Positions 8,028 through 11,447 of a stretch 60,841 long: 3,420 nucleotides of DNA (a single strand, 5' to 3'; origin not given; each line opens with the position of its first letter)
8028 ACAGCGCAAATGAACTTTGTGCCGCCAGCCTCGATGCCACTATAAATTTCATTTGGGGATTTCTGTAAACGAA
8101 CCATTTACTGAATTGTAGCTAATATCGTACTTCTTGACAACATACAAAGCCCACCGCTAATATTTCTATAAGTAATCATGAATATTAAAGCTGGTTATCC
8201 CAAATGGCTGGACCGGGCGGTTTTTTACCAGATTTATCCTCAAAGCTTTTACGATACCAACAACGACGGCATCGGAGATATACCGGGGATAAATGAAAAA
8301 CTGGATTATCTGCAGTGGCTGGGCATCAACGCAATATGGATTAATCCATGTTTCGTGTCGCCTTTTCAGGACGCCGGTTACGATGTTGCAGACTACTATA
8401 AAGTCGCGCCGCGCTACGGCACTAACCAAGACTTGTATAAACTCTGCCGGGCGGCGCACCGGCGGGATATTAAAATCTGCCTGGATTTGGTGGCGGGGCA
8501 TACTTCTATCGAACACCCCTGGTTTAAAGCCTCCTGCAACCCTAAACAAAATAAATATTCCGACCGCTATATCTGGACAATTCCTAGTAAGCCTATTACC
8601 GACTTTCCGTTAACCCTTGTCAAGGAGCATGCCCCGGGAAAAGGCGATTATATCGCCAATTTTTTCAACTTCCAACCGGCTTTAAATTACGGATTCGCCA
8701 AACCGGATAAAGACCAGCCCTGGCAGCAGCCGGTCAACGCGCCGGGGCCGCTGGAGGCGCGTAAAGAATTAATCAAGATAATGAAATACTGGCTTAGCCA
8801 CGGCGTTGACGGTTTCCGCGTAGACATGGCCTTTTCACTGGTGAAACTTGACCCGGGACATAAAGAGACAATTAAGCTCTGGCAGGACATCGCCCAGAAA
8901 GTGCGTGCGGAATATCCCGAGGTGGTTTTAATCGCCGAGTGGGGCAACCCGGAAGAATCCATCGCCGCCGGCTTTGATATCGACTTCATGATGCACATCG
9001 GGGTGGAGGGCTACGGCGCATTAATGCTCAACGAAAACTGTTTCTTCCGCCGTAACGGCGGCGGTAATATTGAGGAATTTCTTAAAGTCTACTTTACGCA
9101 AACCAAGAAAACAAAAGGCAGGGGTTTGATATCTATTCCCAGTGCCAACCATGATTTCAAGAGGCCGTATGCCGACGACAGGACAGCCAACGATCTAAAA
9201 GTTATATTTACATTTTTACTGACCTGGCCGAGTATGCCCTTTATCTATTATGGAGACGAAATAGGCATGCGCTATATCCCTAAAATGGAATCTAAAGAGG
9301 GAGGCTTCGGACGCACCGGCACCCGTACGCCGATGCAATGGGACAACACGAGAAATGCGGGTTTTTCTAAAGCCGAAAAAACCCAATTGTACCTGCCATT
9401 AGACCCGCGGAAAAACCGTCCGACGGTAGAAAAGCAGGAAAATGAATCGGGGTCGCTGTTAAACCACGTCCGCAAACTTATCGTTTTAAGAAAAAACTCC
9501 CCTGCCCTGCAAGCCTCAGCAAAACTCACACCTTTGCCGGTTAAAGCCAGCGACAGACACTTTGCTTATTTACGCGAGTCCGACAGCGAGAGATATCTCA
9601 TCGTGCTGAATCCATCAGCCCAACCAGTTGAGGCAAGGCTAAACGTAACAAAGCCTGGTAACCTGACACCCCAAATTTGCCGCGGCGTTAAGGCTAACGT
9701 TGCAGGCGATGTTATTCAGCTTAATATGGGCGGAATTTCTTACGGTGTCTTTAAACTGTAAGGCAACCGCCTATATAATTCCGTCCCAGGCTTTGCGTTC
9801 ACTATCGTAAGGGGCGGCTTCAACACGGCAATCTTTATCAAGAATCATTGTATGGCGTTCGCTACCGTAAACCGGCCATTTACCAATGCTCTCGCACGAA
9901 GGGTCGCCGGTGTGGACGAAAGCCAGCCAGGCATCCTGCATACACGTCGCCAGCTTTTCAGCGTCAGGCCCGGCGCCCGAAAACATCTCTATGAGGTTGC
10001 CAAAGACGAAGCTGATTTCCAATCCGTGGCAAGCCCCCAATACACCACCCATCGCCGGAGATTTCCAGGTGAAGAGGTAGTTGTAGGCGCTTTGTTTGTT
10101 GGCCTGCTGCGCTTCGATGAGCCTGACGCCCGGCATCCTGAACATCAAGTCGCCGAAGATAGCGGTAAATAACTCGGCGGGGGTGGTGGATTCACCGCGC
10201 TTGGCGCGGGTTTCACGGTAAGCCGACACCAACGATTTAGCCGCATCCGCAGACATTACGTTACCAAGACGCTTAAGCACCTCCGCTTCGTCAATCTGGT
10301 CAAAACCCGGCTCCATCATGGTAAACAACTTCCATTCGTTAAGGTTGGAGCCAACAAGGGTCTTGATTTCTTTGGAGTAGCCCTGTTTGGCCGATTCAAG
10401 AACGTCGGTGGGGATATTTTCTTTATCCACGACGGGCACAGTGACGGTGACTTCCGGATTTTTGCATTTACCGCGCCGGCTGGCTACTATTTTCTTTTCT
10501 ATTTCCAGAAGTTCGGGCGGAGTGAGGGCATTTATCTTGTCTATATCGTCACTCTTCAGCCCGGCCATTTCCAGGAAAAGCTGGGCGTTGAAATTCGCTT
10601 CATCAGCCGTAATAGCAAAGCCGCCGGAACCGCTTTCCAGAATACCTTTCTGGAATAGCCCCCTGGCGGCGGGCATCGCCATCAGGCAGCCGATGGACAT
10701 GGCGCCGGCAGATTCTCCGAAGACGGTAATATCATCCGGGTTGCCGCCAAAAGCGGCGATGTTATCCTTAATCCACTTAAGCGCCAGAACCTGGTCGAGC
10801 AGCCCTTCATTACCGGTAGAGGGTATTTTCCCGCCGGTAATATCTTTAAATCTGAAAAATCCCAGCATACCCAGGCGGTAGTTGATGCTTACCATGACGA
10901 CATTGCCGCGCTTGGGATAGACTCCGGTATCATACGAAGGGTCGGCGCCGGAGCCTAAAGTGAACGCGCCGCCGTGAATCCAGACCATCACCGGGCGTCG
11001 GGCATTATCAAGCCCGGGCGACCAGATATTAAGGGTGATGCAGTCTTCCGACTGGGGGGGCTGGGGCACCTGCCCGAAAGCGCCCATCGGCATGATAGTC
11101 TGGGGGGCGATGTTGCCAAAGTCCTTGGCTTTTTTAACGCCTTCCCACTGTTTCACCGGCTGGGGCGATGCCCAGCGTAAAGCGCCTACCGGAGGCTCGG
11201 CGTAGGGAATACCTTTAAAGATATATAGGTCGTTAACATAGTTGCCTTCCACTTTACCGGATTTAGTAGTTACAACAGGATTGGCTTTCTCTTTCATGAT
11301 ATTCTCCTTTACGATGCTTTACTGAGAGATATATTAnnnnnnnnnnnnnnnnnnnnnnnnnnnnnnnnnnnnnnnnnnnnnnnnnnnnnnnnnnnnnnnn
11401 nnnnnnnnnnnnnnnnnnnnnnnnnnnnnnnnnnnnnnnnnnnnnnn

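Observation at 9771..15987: IclR-cupin-activase-glycyl radical enzyme-carboxylesterase operon whose GRE has a Cys loop (GCVT) matching no characterised chemistry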

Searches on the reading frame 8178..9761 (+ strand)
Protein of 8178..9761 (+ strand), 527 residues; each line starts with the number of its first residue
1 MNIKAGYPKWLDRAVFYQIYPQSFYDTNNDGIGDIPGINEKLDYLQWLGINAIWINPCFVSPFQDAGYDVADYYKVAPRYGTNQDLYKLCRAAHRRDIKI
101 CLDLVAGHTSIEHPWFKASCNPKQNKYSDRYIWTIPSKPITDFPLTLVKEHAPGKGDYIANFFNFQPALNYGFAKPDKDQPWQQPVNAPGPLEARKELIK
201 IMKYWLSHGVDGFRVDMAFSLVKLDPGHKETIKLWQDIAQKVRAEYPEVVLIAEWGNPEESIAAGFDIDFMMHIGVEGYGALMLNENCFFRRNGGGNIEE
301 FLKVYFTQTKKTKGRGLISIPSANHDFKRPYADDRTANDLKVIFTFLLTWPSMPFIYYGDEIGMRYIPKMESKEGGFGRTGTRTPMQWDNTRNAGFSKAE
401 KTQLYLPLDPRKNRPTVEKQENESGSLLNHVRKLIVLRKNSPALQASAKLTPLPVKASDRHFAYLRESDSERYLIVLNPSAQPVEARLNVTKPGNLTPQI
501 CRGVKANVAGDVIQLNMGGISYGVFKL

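Call 3: search_protein_families(library=pfam, proteins=[window:8178-9761:+])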
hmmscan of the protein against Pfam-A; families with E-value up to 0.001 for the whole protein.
window:8178-9761:+ (527 aa): 2 families
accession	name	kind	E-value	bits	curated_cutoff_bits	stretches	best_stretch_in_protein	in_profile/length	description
PF00128.31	Alpha-amylase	-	4.9e-78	263.8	22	1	18-445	1-444/446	Alpha amylase, catalytic domain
PF16657.11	Malt_amylase_C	-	3.5e-07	30.6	27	1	458-519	9-70/75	Maltogenic Amylase, C-terminal domain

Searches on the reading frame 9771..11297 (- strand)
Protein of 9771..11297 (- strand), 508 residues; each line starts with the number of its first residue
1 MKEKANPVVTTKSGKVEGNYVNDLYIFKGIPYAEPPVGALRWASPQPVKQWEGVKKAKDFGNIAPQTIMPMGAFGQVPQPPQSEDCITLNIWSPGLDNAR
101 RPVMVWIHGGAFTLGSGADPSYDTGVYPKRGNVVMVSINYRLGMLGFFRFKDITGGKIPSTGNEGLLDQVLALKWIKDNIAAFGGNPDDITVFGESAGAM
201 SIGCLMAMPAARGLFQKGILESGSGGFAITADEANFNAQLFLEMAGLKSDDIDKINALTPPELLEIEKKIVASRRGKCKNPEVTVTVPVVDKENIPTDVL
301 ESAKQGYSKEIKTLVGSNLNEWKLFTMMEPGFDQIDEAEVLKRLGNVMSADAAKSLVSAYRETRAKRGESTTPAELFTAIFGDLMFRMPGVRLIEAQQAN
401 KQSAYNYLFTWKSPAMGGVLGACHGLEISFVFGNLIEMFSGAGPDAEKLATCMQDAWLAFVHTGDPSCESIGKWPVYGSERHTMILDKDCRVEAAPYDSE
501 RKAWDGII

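Call 3: search_protein_families(library=pfam, proteins=[window:9771-11297:-])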
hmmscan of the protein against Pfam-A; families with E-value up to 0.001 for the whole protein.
window:9771-11297:- (508 aa): 3 families
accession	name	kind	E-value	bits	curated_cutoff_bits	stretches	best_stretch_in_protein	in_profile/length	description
PF00135.34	COesterase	-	1.8e-106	357.6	27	1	6-485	2-496/515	Carboxylesterase family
PF20434.5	BD-FAE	-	7.8e-09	35.8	26.8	1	89-211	1-111/215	BD-FAE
PF07859.19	Abhydrolase_3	-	4.1e-08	33.7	25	0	168-200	51-83/210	alpha/beta hydrolase fold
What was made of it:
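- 9771..11297 (-): Cytoplasmic type-B carboxylesterase, last gene. An optional module of the cassette. PF00135, 1.8e-106 (call 3).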

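Call 4: search_protein_families(library=ncbifam, proteins=[window:9771-11297:-])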
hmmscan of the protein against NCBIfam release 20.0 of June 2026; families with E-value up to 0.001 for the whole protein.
window:9771-11297:- (508 aa): 2 families
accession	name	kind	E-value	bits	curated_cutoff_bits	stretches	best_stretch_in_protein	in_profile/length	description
NF058653.1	LipP1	equivalog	1.5e-09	37.1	350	1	86-199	57-155/300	LipP1 family hormone-sensitive lipase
NF052354.1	EstLipQMycob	equivalog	1.6e-08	33.6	700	1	88-221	150-270/418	esterase LipQ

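Call 53: search_solved_structures(query=window:9771-11297:-, max_evalue=1e-30)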
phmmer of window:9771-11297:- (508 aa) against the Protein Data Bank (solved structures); distinct sequences matched with E-value up to 1e-30: 150 (the best 60 are shown).
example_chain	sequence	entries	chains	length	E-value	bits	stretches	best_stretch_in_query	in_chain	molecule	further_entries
2ogt_A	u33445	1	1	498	1e-104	354.3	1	7-506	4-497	Thermostable carboxylesterase Est50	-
8wdm_A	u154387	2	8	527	5.2e-104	352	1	5-505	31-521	Carboxylic ester hydrolase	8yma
8xrz_A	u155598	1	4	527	1.4e-103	350.6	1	5-505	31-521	Carboxylic ester hydrolase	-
2ogs_A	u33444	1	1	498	2e-103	350.1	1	7-506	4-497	Thermostable carboxylesterase Est50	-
7w1j_A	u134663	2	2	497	1.3e-94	321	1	8-507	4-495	Carboxylesterase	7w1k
7w1i_A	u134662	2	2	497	1.6e-93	317.4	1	8-507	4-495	Carboxylesterase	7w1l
1qe3_A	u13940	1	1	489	1.1e-92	314.7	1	6-501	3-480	PARA-NITROBENZYL ESTERASE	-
1c7j_A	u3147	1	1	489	1.6e-92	314.1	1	6-501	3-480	PROTEIN (PARA-NITROBENZYL ESTERASE)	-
1c7i_A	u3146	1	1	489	6.9e-92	312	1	6-501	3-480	PROTEIN (PARA-NITROBENZYL ESTERASE)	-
8s6d_A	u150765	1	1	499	9.4e-68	232.4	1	7-492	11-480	Fumonisin B1 esterase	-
5a2g_A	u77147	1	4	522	2.6e-67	230.9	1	7-493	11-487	CARBOXYLIC ESTER HYDROLASE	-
7x8l_A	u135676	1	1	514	1.2e-65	225.4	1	7-490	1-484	Carboxylic ester hydrolase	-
6emi_A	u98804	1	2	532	5.1e-64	220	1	7-479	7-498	Cholinesterase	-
5hq3_A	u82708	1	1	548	6.4e-62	213.1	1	3-482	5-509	Acetylcholinesterase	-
5hq3_B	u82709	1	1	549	6.4e-62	213.1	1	3-482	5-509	Acetylcholinesterase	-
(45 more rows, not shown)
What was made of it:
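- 9771..11297 (-): Nearest solved relatives are promiscuous esterases: Est50, TfCa and pNB esterase (call 53).
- On Type-B carboxylesterase/lipase family: 354 bits to Est50, PDB 2ogt (call 53).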
